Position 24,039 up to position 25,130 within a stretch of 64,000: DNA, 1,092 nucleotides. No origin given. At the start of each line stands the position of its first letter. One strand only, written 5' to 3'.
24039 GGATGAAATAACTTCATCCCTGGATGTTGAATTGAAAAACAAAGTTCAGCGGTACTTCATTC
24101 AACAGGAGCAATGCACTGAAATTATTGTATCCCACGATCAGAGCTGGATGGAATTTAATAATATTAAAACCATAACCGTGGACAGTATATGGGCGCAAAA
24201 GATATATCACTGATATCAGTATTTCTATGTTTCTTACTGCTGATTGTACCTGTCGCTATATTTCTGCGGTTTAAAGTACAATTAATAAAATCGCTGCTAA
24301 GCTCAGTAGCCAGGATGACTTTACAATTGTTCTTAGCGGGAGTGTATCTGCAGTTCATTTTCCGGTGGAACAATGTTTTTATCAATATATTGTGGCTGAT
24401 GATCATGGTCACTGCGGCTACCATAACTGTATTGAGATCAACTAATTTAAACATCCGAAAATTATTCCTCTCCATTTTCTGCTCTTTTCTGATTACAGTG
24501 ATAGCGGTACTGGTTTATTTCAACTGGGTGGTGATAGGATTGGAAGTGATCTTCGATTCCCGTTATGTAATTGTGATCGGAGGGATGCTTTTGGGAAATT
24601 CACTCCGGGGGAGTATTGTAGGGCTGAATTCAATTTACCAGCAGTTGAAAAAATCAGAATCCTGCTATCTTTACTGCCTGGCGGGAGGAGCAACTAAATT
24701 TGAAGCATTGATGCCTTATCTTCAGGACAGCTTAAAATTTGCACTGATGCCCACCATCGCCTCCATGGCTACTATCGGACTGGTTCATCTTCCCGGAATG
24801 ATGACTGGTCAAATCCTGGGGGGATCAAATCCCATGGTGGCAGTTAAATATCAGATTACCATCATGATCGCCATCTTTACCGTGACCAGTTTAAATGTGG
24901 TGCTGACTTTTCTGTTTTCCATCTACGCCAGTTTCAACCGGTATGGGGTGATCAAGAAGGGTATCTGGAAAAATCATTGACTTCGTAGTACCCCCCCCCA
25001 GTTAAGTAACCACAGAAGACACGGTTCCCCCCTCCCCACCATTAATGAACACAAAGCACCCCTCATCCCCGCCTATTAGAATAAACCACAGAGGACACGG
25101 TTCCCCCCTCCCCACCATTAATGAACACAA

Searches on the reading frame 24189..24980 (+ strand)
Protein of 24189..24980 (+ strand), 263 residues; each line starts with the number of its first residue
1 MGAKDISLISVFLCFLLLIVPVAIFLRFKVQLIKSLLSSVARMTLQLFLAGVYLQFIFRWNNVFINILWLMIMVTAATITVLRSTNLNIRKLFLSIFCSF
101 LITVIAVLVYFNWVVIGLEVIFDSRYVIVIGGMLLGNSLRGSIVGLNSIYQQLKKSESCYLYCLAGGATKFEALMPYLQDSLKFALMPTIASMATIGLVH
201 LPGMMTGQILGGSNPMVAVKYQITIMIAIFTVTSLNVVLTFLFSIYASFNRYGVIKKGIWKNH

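Call 8: search_protein_families(library=pfam, proteins=[window:24189-24980:+])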
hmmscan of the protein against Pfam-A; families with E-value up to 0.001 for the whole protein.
window:24189-24980:+ (263 aa): 1 family
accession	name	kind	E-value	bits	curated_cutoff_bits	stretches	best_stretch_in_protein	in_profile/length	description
PF03649.18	UPF0014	-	2.3e-67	227.3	22.6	1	9-245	2-238/242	Uncharacterised protein family (UPF0014)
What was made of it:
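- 24189..24980 (+): fetB-like permease gene (UPF0014), last gene of a two-gene ABC operon with 23563-24213. The element starts directly after its TGA stop at 24978-24980. Pfam PF03649 E = 2e-67 (call 8).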

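Call 17: search_protein_families(library=ncbifam, proteins=[window:24189-24980:+])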
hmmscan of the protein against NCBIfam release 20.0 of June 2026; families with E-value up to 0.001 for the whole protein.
window:24189-24980:+ (263 aa): 1 family
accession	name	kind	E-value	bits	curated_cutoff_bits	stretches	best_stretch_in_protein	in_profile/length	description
TIGR00245.2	TIGR00245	equivalog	4.4e-31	108.4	410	1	1-249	1-245/251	iron efflux ABC transporter permease subunit FetB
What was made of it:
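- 24189..24980 (+): NCBIfam FetB model TIGR00245 scores 108 bits, below its 410-bit cut-off, so only 'FetB-like' (call 17).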

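Call 25: find_homologous_proteins(query=window:24189-24980:+, max_evalue=1e-30)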
Query window:24189-24980:+ (263 aa): 3125 proteins with E <= 1e-30 among 5427 candidates; the best 120 are listed.
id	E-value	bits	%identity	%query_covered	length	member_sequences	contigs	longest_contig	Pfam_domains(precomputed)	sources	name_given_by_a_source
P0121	2.1e-159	547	100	100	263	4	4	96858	PF03649.19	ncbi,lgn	ncbi:MAG: ABC transporter permease [bacterium]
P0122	1.4e-99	351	63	100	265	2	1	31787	PF03649.19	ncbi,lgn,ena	-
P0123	8.6e-90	319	59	89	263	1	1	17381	PF03649.19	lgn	-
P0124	7.6e-86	306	56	100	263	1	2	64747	PF03649.19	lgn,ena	-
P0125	2.2e-82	295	51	99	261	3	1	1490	PF03649.19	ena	-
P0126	1.2e-80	289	52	99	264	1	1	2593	PF03649.19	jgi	jgi:putative ABC transport system permease protein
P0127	3.6e-80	288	51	100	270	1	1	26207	PF03649.19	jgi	jgi:putative ABC transport system permease protein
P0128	5.5e-80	287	52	100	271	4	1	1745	PF03649.19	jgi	jgi:putative ABC transport system permease protein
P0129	7.0e-80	287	52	100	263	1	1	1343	PF03649.19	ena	-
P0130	1.3e-79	286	54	100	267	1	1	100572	PF03649.19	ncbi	-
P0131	1.7e-79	285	52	100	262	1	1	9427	PF03649.19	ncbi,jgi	-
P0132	2.1e-79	285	53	100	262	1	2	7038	PF03649.19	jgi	-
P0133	4.0e-79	284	53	100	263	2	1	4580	PF03649.19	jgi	jgi:putative ABC transport system permease protein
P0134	4.2e-79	284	54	100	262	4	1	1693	PF03649.19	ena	-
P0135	8.3e-79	283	52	99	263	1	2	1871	PF03649.19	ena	-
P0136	1.2e-78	283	50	100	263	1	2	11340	PF03649.19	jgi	-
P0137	3.5e-78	281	51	89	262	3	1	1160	PF03649.19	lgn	-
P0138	4.0e-78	281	51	100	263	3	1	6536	PF03649.19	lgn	-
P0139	4.2e-78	281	50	99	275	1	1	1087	PF03649.19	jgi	jgi:putative ABC transport system permease protein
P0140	5.2e-78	280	52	99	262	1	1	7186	PF03649.19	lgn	-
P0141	7.5e-78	280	53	100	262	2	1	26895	PF03649.19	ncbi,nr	ncbi:MAG: ABC transporter permease [Bacteroidales bacterium]|nr:ABC transporter permease [Candidatus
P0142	7.6e-78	280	51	99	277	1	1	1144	PF03649.19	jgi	jgi:putative ABC transport system permease protein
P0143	9.1e-78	280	50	99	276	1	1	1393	PF03649.19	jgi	jgi:putative ABC transport system permease protein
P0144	1.1e-77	279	49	99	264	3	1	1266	PF03649.19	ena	-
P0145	1.2e-77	279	52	100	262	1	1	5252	PF03649.19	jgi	jgi:putative ABC transport system permease protein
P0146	1.2e-77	279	50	100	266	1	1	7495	PF03649.19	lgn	-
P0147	1.3e-77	279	51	98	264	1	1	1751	PF03649.19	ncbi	-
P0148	1.7e-77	279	49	99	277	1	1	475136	PF03649.19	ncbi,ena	-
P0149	2.5e-77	278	50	99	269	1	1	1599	PF03649.19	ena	-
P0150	2.5e-77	278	52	99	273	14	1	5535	PF03649.19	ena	-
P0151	3.0e-77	278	52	100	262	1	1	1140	PF03649.19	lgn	-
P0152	3.1e-77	278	51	100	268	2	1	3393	PF03649.19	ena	-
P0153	3.8e-77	278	53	91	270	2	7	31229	PF03649.19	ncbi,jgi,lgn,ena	-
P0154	4.4e-77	277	53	100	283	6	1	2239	PF03649.19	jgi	jgi:putative ABC transport system permease protein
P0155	4.7e-77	277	52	99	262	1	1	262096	PF03649.19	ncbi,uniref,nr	ncbi:ABC transporter permease [Methanolobus halotolerans]|uniref:Iron export ABC transporter permeas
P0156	5.6e-77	277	52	99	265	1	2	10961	PF03649.19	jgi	jgi:putative ABC transport system permease protein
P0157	5.7e-77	277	51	100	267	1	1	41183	PF03649.19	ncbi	-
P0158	7.3e-77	277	53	100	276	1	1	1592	PF03649.19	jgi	jgi:putative ABC transport system permease protein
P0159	7.9e-77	277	53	100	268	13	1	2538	PF03649.19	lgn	-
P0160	1.3e-76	276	48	100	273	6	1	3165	PF03649.19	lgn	-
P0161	1.4e-76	276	53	100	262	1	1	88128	PF03649.19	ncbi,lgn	-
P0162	1.5e-76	276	53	89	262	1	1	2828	PF03649.19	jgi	jgi:putative ABC transport system permease protein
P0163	1.7e-76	275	51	100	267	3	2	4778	PF03649.19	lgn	-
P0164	2.2e-76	275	53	91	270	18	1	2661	PF03649.19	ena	-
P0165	2.5e-76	275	52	100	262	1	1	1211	PF03649.19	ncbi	-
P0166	2.9e-76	275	51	100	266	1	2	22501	PF03649.19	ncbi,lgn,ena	-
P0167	3.6e-76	274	50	99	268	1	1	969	PF03649.19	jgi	jgi:putative ABC transport system permease protein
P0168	4.1e-76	274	50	100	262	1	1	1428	PF03649.19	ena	-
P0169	4.9e-76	274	50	100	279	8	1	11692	PF03649.19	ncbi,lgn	-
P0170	5.7e-76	274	48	99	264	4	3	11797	PF03649.19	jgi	jgi:putative ABC transport system permease protein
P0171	7.0e-76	273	51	99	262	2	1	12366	PF03649.19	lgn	-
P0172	7.2e-76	273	53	99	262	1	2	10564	PF03649.19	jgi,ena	-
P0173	7.7e-76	273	48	100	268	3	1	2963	PF03649.19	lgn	-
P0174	9.2e-76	273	52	100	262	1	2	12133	PF03649.19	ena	-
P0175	9.7e-76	273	48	99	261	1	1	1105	PF03649.19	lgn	-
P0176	1.9e-75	272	52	100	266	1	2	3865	PF03649.19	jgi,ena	jgi:putative ABC transport system permease protein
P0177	2.2e-75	272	52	100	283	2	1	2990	PF03649.19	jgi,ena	-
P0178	2.2e-75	272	50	100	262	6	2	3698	PF03649.19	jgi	jgi:putative ABC transport system permease protein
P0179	2.3e-75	272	48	97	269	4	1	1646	PF03649.19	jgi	jgi:putative ABC transport system permease protein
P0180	2.4e-75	272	48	97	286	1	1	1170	PF03649.19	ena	-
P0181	2.7e-75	272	50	98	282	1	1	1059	PF03649.19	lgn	-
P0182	3.4e-75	271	55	88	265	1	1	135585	PF03649.19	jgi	-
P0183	4.1e-75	271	50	100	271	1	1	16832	PF03649.19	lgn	-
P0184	4.5e-75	271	49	89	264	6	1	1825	PF03649.19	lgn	-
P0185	4.6e-75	271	48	100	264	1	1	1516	PF03649.19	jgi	jgi:putative ABC transport system permease protein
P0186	5.0e-75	271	53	89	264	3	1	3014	PF03649.19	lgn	-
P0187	5.2e-75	271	50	98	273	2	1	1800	PF03649.19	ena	-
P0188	5.3e-75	271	49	99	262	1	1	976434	PF03649.19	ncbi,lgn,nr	ncbi:MAG: ABC transporter permease [Paludibacteraceae bacterium]|nr:ABC transporter permease [Paludi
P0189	6.4e-75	270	48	99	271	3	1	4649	PF03649.19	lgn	-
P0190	7.4e-75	270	50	99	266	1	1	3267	PF03649.19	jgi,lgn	-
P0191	8.5e-75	270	53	99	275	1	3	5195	PF03649.19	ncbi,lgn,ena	-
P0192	8.9e-75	270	50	100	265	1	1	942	PF03649.19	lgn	-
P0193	9.2e-75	270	46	100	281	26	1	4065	PF03649.19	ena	-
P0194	9.3e-75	270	49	97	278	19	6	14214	PF03649.19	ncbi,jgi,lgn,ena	-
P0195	9.5e-75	270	52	99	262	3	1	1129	PF03649.19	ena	-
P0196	9.9e-75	270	47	100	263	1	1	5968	PF03649.19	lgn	-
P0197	1.0e-74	270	50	100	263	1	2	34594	PF03649.19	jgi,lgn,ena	-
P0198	1.0e-74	270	50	99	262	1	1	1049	PF03649.19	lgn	-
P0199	1.1e-74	270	50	100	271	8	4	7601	PF03649.19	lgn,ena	-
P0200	1.1e-74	270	49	100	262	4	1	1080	PF03649.19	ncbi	-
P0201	1.2e-74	270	51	99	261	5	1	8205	PF03649.19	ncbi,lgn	-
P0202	1.3e-74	269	51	89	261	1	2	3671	PF03649.19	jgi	-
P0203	1.3e-74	269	49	100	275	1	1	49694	PF03649.19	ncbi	-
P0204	1.4e-74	269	47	99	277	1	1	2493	PF03649.19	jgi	-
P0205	1.4e-74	269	49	100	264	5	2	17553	PF03649.19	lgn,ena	-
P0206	1.4e-74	269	51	100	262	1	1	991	PF03649.19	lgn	-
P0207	1.6e-74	269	49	100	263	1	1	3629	PF03649.19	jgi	jgi:putative ABC transport system permease protein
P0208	1.6e-74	269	51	100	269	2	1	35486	PF03649.19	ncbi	-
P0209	1.7e-74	269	47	100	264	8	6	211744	PF03649.19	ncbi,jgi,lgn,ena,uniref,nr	ncbi:ABC transporter ATP-binding protein [candidate division WOR_3 bacterium SM23_42]|uniref:ABC tra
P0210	1.8e-74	269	52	99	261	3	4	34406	PF03649.19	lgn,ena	-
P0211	1.9e-74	269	49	99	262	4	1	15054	PF03649.19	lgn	-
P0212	1.9e-74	269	51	100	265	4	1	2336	PF03649.19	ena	-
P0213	2.1e-74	269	50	100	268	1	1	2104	PF03649.19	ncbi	-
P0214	2.2e-74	269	51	98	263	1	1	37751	PF03649.19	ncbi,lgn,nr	ncbi:MAG: ABC transporter ATP-binding protein [Treponema sp.]|nr:MAG: ABC transporter ATP-binding pr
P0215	2.3e-74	269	49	100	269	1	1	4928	PF03649.19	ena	-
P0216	2.4e-74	268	50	100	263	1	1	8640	PF03649.19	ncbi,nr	ncbi:MAG: iron export ABC transporter permease subunit FetB [Methanolobus sp.]|nr:iron export ABC tr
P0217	2.6e-74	268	49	99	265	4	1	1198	PF03649.19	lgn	-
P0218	2.9e-74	268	50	99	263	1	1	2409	PF03649.19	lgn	-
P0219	3.3e-74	268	49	100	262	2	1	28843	PF03649.19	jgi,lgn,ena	-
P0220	3.8e-74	268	48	100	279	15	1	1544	PF03649.19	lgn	-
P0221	4.1e-74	268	51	100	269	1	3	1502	PF03649.19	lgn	-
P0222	4.2e-74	268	49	100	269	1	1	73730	PF03649.19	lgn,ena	-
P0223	4.3e-74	268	49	100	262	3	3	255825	PF03649.19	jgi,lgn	jgi:putative ABC transport system permease protein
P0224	4.5e-74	268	48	100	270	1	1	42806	PF03649.19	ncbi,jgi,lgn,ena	-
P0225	5.2e-74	267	49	100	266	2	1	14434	PF03649.19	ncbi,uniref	ncbi:MAG: ABC transporter permease [Methanohalobium sp.]|uniref:ABC transporter permease n=1 Tax=Met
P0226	5.6e-74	267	50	99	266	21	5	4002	PF03649.19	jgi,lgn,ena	jgi:putative ABC transport system permease protein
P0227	5.6e-74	267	49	100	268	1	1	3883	PF03649.19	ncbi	-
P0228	6.1e-74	267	49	100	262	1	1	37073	PF03649.19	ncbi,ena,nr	ncbi:MAG: ABC transporter permease [Candidatus Sabulitectum sp.]|nr:ABC transporter permease [Candid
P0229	6.5e-74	267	49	100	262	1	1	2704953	PF03649.19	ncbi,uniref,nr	ncbi:ABC transporter permease [Methanolobus zinderi]|uniref:ABC transporter permease n=1 Tax=Methano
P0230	6.7e-74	267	53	100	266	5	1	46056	PF03649.19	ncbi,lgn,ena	-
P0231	6.8e-74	267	49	100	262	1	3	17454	PF03649.19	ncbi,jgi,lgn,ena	-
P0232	7.8e-74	267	48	99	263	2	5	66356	PF03649.19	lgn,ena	-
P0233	7.9e-74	267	49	99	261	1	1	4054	PF03649.19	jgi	jgi:putative ABC transport system permease protein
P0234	8.0e-74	267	50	100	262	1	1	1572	PF03649.19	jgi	jgi:putative ABC transport system permease protein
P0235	8.3e-74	267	49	100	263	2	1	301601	PF03649.19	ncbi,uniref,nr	ncbi:ABC transporter permease [Petrotoga sp. 9PWA.NaAc.5.4]|uniref:ABC transporter permease n=1 Tax=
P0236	9.5e-74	267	49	100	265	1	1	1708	PF03649.19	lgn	-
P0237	9.7e-74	266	50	100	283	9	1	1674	PF03649.19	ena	-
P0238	9.8e-74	266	49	100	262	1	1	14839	PF03649.19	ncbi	-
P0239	1.0e-73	266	51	99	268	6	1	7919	PF03649.19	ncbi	-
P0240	1.0e-73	266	51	99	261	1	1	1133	PF03649.19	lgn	-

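Call 27: find_encoding_contigs(protein=P0121, flank=2500, max_places=10)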
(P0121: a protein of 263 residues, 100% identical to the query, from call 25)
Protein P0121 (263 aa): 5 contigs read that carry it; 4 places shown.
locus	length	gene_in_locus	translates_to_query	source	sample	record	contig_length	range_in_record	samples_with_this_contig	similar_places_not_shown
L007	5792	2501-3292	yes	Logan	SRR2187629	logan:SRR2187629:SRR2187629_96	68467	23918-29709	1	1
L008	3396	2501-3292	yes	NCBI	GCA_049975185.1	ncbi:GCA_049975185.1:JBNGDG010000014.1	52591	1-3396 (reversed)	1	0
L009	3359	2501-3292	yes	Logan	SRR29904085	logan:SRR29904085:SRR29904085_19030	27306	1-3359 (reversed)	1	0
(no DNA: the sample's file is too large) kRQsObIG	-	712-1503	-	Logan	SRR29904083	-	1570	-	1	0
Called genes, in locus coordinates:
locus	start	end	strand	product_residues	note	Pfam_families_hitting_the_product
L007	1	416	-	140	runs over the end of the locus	-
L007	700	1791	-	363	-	-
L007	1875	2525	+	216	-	PF00005:ABC_tran, PF02463:SMC_N (weak), PF13304:AAA_21 (faint)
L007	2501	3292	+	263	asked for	PF03649:UPF0014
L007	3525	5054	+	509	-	PF00474:SSF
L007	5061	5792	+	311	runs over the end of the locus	PF01351:RNase_HII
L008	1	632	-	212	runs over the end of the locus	-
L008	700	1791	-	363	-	PF17170:DUF5128 (faint)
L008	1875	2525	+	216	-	PF00005:ABC_tran, PF02463:SMC_N (weak), PF13304:AAA_21 (faint)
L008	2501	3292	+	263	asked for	PF03649:UPF0014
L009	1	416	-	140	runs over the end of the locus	-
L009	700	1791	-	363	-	-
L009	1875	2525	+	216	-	PF00005:ABC_tran, PF02463:SMC_N (weak), PF13304:AAA_21 (faint)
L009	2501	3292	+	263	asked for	PF03649:UPF0014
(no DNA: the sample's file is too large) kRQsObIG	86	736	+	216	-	PF00005:ABC_tran, PF02463:SMC_N (weak), PF13304:AAA_21 (faint)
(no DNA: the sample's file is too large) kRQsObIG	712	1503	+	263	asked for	PF03649:UPF0014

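Call 65: find_encoding_contigs(protein=P0122, flank=2500, max_places=2)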
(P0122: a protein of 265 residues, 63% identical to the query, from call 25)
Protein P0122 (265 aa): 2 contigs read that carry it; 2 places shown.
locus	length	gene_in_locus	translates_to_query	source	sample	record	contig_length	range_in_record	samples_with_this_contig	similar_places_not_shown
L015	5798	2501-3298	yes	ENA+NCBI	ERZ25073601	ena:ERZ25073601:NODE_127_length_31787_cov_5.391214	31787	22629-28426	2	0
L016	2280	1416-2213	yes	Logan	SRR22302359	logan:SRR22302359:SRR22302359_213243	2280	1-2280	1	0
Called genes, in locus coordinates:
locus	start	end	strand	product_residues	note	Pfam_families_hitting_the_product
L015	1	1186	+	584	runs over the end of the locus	PF00092:VWA, PF13519:VWA_2, PF13768:VWA_3 (faint)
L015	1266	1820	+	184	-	PF00881:Nitroreductase, PF14512:TM1586_NiRdase (weak)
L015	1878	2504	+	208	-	PF02463:SMC_N (faint), PF00005:ABC_tran, PF13304:AAA_21 (faint)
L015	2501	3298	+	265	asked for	PF03649:UPF0014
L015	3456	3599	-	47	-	PF21248:SoFic-like_C (weak)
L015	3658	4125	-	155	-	PF00583:Acetyltransf_1, PF13673:Acetyltransf_10, PF13508:Acetyltransf_7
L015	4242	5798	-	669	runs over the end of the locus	PF01839:FG-GAP (faint), PF13517:FG-GAP_3, PF13860:FlgD_ig (weak), PF18962:Por_Secre_tail (weak)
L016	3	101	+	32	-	?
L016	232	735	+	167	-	PF00881:Nitroreductase, PF14512:TM1586_NiRdase (weak)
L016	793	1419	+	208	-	PF02463:SMC_N (faint), PF00005:ABC_tran, PF13304:AAA_21 (faint)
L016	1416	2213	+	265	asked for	PF03649:UPF0014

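Call 66: find_encoding_contigs(protein=P0124, flank=2500, max_places=2)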
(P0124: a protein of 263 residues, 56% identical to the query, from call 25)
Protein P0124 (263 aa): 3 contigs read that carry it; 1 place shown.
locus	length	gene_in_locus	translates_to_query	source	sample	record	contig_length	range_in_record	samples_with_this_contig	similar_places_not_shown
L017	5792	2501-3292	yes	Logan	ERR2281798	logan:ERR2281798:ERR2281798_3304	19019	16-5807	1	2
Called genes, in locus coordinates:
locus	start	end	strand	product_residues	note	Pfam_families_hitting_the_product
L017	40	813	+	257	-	PF01791:DeoC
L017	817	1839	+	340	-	PF08240:ADH_N, PF01262:AlaDh_PNT_C (weak), PF16912:Glu_dehyd_C (faint), PF00107:ADH_zinc_N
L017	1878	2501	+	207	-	PF00005:ABC_tran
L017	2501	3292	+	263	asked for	PF03649:UPF0014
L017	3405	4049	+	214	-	PF00730:HhH-GPD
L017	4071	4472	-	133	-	PF01894:YjbQ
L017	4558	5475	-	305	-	PF02606:LpxK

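Call 67: find_encoding_contigs(protein=P0123, flank=2500, max_places=2)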
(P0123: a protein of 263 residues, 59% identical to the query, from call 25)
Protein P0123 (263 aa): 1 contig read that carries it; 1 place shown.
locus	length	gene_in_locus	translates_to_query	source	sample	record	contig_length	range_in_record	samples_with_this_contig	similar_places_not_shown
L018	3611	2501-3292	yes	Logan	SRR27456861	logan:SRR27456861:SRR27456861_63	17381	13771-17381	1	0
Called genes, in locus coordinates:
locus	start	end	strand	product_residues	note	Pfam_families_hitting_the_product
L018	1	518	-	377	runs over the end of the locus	PF13793:Pribosyltran_N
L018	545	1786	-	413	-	PF00563:EAL, PF08668:HDOD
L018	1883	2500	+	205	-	PF02463:SMC_N (weak), PF00005:ABC_tran, PF13304:AAA_21 (faint)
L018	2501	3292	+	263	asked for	PF03649:UPF0014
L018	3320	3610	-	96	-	?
